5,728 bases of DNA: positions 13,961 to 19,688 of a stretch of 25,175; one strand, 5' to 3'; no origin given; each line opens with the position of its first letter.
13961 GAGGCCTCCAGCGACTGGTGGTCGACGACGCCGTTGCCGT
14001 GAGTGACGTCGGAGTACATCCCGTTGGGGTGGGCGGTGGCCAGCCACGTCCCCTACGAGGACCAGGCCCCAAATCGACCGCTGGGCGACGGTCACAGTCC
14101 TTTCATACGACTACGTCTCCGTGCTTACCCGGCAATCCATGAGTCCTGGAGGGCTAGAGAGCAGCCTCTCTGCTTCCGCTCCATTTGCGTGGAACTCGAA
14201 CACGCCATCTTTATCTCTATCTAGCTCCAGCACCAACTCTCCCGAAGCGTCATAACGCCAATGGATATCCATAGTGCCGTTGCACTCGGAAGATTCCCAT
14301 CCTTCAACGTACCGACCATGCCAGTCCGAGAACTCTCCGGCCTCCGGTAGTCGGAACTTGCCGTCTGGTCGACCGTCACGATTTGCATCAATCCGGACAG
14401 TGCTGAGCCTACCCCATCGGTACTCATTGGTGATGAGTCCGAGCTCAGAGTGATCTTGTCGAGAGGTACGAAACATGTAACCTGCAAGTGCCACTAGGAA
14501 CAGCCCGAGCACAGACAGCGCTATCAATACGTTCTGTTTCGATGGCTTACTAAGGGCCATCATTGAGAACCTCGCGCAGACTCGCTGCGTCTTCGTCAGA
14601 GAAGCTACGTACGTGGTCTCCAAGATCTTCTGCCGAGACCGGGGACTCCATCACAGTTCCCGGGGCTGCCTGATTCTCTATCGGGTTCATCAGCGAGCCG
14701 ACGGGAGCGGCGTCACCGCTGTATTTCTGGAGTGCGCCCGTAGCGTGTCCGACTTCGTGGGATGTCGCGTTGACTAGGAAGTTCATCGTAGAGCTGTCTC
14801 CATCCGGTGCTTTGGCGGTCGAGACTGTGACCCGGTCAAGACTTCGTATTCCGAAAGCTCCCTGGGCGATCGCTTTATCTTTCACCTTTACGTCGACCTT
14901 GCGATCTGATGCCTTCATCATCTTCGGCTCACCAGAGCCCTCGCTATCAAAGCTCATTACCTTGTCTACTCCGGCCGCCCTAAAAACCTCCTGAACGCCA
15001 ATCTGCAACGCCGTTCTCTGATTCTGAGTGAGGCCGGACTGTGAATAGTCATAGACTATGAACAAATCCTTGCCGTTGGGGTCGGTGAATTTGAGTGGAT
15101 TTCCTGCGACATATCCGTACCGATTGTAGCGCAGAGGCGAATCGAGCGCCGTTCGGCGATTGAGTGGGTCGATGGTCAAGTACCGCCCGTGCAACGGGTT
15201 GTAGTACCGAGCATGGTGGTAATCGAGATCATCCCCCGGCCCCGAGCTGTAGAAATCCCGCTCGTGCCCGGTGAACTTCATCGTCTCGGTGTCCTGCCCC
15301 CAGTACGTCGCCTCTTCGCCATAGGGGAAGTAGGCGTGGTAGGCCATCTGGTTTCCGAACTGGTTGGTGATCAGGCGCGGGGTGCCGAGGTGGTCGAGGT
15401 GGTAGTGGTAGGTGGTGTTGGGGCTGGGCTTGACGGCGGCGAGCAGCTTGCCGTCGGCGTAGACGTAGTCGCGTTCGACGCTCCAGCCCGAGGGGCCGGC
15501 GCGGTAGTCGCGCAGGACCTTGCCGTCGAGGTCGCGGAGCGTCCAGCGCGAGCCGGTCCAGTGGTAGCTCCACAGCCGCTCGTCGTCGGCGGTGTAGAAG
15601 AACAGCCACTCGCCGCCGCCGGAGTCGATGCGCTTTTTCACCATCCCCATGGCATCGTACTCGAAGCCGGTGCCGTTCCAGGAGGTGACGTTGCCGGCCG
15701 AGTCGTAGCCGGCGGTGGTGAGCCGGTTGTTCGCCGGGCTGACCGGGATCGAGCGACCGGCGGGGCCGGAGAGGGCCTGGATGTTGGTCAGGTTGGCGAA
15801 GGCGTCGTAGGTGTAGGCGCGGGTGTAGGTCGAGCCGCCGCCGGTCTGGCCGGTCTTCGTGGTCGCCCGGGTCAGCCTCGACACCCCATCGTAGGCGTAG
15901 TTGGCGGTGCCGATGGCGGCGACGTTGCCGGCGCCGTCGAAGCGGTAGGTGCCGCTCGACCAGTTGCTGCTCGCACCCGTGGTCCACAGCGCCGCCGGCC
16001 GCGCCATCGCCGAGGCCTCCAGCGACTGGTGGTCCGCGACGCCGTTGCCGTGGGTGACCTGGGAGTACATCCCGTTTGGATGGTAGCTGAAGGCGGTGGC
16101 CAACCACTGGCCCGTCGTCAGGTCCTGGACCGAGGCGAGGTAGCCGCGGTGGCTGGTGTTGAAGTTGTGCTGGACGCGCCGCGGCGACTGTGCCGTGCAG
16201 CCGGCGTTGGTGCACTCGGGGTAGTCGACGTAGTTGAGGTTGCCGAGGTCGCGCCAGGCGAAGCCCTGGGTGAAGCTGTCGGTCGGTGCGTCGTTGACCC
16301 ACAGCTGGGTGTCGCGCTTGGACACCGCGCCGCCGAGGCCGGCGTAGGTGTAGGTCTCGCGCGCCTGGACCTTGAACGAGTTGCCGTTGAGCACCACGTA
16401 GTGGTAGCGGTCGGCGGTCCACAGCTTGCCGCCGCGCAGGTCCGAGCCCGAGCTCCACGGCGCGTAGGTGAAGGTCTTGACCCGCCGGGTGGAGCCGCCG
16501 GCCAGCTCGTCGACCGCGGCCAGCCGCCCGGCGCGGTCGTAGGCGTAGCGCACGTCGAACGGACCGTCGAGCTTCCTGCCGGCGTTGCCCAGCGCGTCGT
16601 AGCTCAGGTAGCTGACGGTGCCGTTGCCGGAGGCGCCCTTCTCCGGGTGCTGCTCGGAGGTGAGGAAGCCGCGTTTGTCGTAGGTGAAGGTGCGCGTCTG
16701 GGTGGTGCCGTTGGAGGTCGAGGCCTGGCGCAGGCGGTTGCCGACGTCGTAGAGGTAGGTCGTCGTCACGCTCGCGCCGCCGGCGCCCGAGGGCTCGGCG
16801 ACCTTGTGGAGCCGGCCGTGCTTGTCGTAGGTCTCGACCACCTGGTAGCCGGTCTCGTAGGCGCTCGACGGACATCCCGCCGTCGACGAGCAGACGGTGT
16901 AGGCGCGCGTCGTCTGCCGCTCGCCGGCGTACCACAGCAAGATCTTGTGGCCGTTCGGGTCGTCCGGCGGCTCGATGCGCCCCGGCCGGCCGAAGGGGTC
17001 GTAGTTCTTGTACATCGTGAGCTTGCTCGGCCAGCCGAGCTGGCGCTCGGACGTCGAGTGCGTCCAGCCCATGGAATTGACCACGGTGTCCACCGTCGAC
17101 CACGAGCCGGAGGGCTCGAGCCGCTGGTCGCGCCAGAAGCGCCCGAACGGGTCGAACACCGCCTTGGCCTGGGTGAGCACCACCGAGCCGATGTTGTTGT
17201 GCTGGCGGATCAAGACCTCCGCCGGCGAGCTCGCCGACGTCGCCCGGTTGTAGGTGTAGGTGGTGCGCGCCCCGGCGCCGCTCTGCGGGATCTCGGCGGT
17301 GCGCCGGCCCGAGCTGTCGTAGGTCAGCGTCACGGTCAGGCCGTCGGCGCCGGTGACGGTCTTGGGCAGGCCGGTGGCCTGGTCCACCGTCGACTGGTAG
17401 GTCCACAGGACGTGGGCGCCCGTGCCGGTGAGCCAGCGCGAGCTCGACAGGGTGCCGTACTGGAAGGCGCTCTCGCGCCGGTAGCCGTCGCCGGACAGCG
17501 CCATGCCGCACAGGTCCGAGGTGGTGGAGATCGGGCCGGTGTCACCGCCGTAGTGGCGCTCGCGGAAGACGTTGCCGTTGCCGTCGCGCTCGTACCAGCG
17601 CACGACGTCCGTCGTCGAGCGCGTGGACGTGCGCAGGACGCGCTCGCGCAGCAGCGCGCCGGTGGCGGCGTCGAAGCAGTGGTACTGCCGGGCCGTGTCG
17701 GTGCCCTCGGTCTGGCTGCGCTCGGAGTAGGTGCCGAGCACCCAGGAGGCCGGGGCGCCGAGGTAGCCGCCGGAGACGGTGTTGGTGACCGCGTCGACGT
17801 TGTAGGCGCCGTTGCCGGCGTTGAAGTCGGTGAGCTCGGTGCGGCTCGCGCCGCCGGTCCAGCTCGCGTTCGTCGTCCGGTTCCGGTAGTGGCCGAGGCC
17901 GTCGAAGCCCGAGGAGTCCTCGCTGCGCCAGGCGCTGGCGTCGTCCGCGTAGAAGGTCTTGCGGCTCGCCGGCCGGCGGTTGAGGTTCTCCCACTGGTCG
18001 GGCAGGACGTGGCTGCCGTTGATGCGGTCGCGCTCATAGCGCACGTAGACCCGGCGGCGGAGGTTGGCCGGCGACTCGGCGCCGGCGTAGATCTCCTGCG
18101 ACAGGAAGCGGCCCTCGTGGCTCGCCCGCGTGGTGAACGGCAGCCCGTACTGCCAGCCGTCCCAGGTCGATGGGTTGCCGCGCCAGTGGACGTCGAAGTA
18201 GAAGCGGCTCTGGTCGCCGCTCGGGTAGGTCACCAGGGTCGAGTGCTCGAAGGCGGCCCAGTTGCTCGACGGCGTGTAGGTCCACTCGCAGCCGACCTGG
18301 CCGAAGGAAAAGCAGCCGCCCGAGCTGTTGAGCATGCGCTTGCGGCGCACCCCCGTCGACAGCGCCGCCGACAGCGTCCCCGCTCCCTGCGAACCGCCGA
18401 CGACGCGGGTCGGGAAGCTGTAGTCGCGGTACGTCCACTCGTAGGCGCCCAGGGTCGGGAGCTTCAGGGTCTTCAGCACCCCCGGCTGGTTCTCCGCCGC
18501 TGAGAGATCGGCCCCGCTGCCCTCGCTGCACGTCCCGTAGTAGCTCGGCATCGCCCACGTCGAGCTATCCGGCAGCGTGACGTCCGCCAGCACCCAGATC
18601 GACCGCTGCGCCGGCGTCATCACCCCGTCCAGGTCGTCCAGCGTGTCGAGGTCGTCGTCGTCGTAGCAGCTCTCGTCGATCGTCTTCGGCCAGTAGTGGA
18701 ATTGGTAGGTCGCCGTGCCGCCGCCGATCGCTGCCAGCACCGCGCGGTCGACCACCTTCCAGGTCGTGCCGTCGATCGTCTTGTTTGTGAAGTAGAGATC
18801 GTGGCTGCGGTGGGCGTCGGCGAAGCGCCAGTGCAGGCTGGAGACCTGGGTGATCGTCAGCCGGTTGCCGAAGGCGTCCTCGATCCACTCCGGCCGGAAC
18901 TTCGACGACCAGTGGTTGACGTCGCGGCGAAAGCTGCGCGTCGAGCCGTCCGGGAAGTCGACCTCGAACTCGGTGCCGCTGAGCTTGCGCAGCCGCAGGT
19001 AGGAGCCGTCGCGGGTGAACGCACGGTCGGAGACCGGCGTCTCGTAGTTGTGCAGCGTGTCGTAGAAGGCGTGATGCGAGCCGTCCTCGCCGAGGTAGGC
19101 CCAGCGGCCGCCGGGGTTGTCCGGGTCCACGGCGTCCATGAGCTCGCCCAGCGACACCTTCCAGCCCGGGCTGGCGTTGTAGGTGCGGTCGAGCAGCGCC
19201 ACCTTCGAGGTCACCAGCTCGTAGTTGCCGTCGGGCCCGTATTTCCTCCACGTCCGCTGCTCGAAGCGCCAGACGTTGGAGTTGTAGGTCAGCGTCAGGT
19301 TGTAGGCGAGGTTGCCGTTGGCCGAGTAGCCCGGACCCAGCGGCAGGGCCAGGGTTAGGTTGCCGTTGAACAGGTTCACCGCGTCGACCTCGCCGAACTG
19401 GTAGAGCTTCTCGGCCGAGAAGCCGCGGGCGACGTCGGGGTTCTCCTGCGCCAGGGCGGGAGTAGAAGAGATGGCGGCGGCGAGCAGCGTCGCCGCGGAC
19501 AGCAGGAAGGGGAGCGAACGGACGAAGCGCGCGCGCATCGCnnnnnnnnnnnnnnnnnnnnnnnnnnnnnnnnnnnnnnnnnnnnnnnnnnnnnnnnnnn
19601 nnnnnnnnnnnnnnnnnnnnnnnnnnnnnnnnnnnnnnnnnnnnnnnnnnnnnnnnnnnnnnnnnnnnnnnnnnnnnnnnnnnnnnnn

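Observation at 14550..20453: Sec-exported Rhs toxin with a dedicated secreted upstream partner and no recognisable delivery machine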

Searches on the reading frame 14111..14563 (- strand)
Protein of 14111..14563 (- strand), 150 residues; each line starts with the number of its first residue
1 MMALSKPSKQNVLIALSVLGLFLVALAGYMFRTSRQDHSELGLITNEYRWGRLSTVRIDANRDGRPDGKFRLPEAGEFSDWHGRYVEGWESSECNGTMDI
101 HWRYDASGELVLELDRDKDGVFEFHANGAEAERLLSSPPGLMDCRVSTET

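Call 4: search_protein_families(library=pfam, proteins=[window:14111-14563:-], max_evalue=0.1)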
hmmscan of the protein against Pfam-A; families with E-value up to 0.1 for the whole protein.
window:14111-14563:- (150 aa): 0 families

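Call 5: search_protein_families(library=ncbifam, proteins=[window:14111-14563:-], max_evalue=0.1)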
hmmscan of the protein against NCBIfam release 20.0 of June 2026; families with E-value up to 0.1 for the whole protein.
window:14111-14563:- (150 aa): 0 families

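Call 38: search_protein_families(library=pfam, proteins=[window:14114-14563:-], max_evalue=10)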
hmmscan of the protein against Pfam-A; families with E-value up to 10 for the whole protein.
seq(150 aa): 2 families
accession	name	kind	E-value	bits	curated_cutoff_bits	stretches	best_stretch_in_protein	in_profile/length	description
PF05901.16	Excalibur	-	0.1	13.4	22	1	113-121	25-33/36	Excalibur calcium-binding domain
PF13202.12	EF-hand_5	-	0.23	11.4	25.9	0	58-65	8-15/25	EF hand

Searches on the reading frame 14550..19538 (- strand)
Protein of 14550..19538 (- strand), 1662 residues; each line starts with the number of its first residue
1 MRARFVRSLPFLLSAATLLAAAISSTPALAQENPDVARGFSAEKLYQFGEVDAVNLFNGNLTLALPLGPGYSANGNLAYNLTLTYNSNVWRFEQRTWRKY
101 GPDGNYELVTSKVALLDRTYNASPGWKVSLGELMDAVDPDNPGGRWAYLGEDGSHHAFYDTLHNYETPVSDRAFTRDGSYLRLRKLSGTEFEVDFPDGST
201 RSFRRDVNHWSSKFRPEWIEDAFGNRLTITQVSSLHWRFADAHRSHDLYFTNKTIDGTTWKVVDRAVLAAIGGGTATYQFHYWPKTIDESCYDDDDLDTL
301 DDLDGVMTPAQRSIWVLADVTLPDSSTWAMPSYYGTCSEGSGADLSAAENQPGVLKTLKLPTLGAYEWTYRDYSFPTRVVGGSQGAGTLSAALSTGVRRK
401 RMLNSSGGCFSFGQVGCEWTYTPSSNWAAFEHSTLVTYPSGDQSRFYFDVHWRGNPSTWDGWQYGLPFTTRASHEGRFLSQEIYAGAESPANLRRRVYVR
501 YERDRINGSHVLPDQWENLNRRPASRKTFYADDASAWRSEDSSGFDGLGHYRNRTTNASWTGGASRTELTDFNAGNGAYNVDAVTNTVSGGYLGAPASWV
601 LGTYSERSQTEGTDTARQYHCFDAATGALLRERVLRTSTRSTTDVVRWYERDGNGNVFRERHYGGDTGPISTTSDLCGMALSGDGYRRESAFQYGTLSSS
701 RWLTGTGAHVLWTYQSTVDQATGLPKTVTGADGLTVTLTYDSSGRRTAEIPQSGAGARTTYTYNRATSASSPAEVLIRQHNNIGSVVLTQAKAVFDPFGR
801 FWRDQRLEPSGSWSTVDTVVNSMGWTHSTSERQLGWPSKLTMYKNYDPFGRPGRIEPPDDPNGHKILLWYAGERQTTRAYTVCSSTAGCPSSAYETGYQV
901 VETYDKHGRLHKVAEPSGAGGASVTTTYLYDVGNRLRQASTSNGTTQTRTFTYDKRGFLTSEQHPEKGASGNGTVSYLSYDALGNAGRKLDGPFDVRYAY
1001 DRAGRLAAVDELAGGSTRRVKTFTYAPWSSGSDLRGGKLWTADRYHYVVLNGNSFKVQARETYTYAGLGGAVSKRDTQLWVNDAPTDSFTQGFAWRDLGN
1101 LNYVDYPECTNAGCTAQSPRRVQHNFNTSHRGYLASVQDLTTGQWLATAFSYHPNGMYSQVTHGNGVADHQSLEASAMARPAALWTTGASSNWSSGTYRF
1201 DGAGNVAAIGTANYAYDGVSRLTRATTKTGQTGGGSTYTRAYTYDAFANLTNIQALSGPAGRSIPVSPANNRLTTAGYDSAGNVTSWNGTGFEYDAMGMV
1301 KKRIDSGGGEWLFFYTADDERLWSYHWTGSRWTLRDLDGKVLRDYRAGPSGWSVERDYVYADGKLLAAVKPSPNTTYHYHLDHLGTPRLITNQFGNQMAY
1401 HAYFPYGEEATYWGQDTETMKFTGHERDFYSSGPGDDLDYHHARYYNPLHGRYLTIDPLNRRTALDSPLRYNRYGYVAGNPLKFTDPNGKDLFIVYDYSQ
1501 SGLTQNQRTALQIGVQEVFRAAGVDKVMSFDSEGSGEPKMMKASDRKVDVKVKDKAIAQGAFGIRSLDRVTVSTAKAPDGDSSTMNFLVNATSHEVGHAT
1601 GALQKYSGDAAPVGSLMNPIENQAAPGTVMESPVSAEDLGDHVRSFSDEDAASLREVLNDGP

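Call 4: search_protein_families(library=pfam, proteins=[window:14550-19538:-], max_evalue=0.1)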
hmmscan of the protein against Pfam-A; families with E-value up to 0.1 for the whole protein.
window:14550-19538:- (1662 aa): 2 families
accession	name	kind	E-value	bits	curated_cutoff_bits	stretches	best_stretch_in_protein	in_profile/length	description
PF05593.20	RHS_repeat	-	1e-11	45.4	22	4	721-749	3-31/38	RHS Repeat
PF03527.20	RHS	-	0.00041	20.6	27.9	1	1377-1396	2-21/38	RHS protein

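Call 5: search_protein_families(library=ncbifam, proteins=[window:14550-19538:-], max_evalue=0.1)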
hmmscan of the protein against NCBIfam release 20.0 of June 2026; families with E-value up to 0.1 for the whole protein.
window:14550-19538:- (1662 aa): 2 families
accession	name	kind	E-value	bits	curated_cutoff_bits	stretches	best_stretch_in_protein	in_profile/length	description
TIGR03696.1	Rhs_assc_core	domain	4.2e-13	49.6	32.5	1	1403-1489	1-75/76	RHS repeat-associated core domain-containing protein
TIGR01643.1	YD_repeat_2x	repeat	4.3e-05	23.8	15.8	0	727-749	9-31/42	YD repeat-containing protein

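Call 20: search_solved_structures(query=window:14550-19538:-, max_evalue=0.01)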
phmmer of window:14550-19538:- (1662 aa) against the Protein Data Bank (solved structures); distinct sequences matched with E-value up to 0.01: 0.

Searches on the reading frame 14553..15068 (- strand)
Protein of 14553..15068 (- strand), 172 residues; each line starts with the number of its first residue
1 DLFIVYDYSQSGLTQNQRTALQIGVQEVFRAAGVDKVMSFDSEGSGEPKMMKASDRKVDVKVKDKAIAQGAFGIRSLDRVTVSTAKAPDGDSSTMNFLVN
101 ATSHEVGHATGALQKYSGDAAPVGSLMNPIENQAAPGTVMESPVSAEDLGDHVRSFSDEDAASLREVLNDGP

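Call 38: search_protein_families(library=pfam, proteins=[window:14553-15068:-], max_evalue=10)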
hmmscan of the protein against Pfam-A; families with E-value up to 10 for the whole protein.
seq(172 aa): 1 family
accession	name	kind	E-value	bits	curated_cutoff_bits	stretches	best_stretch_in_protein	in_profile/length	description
PF13574.12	Reprolysin_2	-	0.015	15.6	27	1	82-168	110-193/195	Metallo-peptidase family M12B Reprolysin-like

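Call 39: search_solved_structures(query=window:14553-15068:-, max_evalue=10)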
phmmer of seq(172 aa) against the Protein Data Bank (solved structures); distinct sequences matched with E-value up to 10: 2.
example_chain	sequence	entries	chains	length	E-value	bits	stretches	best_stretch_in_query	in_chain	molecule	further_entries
7dz9_E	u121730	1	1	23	1.3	12.7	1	54-73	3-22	MbnA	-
7dz9_F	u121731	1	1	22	1.4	12.6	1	54-72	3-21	MbnA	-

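Call 66: find_homologous_proteins(query=window:14553-15068:-, max_evalue=0.001)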
Query seq(172 aa) (172 aa): 4 proteins with E <= 0.001 among 120 candidates.
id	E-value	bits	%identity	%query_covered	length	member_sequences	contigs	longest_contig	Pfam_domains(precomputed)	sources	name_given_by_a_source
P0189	6.9e-46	174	53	99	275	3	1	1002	-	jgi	jgi:RHS repeat-associated protein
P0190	8.1e-40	155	48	99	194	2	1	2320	-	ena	-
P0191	3.4e-38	149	48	100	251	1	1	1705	-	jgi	jgi:RHS repeat-associated protein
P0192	3.5e-26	110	52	73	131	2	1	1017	-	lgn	-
